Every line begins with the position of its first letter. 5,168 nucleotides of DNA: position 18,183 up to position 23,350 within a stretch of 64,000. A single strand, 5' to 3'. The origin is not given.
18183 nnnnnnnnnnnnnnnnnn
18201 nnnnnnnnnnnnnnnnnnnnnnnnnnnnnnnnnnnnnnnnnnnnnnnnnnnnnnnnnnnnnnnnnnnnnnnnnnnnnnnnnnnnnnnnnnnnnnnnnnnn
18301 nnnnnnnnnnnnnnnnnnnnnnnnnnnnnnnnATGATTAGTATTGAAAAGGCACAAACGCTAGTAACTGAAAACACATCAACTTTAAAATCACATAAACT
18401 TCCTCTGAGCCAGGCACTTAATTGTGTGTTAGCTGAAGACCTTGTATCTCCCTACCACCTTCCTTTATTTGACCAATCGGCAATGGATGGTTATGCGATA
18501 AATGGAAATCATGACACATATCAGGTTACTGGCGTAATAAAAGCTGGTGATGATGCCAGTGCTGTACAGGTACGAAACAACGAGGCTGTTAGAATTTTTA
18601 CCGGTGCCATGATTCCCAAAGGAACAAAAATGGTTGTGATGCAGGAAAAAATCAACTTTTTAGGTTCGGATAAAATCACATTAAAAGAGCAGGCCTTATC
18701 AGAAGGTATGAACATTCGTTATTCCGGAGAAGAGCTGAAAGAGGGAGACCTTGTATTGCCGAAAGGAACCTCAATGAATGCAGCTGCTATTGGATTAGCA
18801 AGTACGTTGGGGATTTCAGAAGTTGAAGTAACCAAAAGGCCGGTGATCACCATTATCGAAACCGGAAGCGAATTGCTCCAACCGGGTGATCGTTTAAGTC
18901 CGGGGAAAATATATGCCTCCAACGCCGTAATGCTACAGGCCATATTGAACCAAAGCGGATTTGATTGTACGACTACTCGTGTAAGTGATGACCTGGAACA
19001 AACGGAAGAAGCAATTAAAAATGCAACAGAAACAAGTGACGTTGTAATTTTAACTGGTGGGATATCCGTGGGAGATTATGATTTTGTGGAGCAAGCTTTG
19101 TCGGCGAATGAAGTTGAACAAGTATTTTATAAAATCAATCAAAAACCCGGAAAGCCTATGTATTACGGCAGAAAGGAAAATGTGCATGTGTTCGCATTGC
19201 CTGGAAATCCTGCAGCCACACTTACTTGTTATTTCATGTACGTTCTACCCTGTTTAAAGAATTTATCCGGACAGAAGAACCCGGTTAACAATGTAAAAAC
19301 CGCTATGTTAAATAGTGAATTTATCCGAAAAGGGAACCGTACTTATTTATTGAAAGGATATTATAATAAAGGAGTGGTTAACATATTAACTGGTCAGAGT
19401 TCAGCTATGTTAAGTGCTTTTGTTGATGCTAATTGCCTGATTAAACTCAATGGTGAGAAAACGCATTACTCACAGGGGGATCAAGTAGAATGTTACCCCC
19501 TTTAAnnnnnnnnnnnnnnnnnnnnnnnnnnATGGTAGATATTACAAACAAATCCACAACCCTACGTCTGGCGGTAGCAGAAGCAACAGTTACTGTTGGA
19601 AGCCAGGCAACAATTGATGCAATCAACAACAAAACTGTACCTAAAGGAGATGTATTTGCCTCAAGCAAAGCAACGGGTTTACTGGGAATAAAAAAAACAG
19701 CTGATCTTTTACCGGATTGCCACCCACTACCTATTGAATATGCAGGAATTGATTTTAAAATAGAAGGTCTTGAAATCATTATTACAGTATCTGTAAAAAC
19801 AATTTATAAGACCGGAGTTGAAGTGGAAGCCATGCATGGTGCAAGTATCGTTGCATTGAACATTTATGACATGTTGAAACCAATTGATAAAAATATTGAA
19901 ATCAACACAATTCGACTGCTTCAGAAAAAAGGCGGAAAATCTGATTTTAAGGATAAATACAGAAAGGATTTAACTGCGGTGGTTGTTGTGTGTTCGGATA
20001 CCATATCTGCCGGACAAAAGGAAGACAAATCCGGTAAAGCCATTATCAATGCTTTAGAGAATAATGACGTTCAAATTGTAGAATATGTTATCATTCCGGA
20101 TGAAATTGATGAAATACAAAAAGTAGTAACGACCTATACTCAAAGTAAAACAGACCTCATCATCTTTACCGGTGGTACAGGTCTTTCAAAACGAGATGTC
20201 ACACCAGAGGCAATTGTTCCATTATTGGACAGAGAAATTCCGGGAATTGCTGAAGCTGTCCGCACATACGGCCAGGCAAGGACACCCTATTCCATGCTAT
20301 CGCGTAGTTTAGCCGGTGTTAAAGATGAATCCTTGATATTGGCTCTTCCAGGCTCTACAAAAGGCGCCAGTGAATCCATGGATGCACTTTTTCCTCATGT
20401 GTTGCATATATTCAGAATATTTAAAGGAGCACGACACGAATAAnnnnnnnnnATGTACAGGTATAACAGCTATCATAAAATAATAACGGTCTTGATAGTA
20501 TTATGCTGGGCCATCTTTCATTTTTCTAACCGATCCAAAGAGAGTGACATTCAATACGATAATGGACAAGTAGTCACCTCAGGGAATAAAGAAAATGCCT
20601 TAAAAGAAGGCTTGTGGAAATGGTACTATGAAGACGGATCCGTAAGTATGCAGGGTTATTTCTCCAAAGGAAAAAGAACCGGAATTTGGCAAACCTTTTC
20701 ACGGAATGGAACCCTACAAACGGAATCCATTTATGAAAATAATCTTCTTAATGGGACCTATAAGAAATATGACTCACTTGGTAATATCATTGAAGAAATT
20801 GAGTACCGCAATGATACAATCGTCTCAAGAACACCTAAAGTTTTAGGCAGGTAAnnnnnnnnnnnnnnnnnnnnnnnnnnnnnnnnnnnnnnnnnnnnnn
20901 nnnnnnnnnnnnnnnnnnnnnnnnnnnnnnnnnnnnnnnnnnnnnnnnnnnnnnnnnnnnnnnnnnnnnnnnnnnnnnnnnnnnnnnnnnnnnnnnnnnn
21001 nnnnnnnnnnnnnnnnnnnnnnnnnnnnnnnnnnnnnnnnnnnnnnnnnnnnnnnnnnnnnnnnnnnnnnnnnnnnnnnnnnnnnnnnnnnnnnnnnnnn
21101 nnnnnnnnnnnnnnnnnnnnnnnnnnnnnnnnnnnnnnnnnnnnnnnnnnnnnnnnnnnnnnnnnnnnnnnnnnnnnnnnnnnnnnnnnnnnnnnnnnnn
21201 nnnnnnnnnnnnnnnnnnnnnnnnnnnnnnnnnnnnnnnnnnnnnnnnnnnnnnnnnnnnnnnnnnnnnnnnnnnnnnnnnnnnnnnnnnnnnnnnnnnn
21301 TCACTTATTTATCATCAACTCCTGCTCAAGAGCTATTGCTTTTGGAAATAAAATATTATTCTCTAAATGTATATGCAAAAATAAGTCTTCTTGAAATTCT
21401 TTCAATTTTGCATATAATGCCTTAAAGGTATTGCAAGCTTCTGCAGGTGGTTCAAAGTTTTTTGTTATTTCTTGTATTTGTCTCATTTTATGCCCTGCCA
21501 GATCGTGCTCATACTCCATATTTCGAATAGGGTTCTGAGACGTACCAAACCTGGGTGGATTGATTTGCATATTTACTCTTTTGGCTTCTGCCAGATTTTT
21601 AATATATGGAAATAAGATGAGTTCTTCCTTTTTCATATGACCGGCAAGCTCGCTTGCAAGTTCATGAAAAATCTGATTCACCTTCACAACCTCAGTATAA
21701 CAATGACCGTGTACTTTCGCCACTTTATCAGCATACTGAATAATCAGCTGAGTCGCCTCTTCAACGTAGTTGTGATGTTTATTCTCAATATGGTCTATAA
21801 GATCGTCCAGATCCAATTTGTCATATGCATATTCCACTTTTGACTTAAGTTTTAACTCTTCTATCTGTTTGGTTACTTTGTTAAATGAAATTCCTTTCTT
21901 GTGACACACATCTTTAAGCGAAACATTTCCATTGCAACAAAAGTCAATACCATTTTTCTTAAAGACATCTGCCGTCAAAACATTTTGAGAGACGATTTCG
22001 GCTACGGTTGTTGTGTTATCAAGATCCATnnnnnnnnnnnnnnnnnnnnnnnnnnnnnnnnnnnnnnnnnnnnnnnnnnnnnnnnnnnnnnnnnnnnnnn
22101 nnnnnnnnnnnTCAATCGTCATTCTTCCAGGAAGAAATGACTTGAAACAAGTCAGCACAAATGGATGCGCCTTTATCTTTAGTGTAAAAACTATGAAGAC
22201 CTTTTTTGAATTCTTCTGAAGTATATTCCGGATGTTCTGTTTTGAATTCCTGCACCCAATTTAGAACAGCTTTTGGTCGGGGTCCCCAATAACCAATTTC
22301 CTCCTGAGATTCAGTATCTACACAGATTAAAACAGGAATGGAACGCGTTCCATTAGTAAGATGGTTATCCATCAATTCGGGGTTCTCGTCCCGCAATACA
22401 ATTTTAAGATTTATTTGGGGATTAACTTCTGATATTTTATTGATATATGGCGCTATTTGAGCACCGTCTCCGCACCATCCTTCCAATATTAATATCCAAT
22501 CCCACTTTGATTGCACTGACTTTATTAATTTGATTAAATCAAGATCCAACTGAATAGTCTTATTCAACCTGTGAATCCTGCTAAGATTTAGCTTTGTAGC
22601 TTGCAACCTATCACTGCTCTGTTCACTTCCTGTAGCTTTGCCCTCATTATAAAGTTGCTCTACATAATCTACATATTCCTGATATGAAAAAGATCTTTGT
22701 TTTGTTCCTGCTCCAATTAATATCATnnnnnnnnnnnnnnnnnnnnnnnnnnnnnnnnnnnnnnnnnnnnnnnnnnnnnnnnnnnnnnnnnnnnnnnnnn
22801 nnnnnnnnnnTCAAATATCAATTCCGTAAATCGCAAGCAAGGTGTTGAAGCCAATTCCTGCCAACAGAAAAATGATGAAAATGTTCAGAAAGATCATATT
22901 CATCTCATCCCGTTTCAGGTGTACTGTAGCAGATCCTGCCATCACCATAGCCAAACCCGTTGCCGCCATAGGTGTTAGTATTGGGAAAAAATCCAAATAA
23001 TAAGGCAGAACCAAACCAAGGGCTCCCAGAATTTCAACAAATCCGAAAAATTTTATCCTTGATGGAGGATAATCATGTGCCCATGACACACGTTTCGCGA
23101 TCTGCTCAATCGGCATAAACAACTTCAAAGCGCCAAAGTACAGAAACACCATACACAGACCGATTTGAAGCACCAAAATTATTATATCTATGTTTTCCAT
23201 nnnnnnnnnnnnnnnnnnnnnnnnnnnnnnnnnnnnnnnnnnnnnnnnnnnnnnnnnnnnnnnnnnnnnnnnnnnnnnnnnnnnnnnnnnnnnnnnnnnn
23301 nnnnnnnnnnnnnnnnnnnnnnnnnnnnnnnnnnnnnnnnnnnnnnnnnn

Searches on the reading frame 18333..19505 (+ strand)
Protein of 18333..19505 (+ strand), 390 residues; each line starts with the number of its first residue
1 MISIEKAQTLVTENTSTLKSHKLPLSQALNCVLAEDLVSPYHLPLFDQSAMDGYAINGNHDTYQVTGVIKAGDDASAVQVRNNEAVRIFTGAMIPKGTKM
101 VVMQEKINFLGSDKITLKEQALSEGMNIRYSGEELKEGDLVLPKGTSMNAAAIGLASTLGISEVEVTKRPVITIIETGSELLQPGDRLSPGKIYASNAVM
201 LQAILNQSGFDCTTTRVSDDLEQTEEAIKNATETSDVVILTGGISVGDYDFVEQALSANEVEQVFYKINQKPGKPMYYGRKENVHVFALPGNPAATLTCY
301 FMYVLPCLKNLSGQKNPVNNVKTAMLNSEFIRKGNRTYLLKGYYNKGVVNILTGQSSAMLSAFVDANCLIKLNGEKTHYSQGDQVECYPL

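Call 11: search_protein_families(library=pfam, proteins=[window:18333-19505:+], max_evalue=0.01)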
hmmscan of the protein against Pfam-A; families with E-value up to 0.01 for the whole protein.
window:18333-19505:+ (390 aa): 3 families
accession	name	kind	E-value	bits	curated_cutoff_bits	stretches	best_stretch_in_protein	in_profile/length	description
PF03453.22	MoeA_N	-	1.1e-40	139.4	30.8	1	2-160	1-160/160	MoeA N-terminal region (domain I and II)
PF00994.29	MoCF_biosynth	-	2.3e-26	92.7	26.6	1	174-309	2-143/144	Probable molybdopterin binding domain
PF03454.20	MoeA_C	-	5.3e-10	39.8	22.1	1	324-390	2-72/72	MoeA C-terminal region (domain IV)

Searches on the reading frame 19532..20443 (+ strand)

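Call 18: search_protein_families(library=pfam, proteins=[window:19532-20443:+], max_evalue=0.001)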
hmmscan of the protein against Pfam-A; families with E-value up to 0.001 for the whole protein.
window:19532-20443:+ (303 aa): 3 families
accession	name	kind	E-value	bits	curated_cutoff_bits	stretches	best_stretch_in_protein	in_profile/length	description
PF01967.27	MoaC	-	8.7e-43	146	27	1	1-135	1-136/136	MoaC family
PF00994.29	MoCF_biosynth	-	5.1e-28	98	26.6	1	151-290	2-142/144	Probable molybdopterin binding domain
PF01565.28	FAD_binding_4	-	0.00092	19.4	26.4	0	184-241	2-58/139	FAD binding domain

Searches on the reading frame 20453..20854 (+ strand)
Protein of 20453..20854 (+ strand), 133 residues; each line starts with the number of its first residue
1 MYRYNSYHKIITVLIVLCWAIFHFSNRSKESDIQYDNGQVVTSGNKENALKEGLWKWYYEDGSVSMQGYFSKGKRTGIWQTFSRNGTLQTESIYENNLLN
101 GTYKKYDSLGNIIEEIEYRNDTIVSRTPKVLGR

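Call 18: search_protein_families(library=pfam, proteins=[window:20453-20854:+], max_evalue=0.001)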
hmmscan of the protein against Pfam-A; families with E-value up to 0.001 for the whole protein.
window:20453-20854:+ (133 aa): 1 family
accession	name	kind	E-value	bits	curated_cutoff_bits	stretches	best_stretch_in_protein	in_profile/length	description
PF07661.19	MORN_2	-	4.3e-13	48.3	29.6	0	51-70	1-20/22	MORN repeat variant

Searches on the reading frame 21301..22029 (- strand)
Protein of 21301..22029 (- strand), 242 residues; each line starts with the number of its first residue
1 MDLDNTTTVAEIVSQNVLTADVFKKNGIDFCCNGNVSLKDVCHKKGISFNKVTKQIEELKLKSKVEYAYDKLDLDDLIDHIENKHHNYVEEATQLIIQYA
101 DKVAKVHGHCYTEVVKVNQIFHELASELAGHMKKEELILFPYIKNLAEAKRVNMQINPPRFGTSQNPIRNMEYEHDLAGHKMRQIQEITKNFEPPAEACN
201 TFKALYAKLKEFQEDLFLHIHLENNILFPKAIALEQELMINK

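Call 18: search_protein_families(library=pfam, proteins=[window:21301-22029:-], max_evalue=0.001)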
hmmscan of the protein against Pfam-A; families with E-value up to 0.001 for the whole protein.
window:21301-22029:- (242 aa): 2 families
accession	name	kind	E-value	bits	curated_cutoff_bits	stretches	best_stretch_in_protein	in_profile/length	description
PF01814.28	Hemerythrin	-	6.2e-20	72.4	25.3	1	82-231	6-127/127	Hemerythrin HHE cation binding domain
PF04405.19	ScdA_N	-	3.1e-18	65.6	32.5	1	7-59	3-55/56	Domain of Unknown function (DUF542)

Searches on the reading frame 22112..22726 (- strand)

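Call 18: search_protein_families(library=pfam, proteins=[window:22112-22726:-], max_evalue=0.001)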
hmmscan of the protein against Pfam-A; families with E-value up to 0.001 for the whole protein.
window:22112-22726:- (204 aa): 1 family
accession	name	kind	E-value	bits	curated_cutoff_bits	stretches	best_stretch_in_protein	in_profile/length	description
PF14595.12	Thioredoxin_9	-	5.4e-37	127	25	1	42-162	10-129/129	Thioredoxin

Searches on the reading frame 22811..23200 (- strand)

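Call 18: search_protein_families(library=pfam, proteins=[window:22811-23200:-], max_evalue=0.001)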
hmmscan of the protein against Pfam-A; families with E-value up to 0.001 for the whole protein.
window:22811-23200:- (129 aa): 1 family
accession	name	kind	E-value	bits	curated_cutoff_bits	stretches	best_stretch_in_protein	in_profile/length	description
PF13564.11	DoxX_2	-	5.9e-21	75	26.3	1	10-114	1-101/103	DoxX-like family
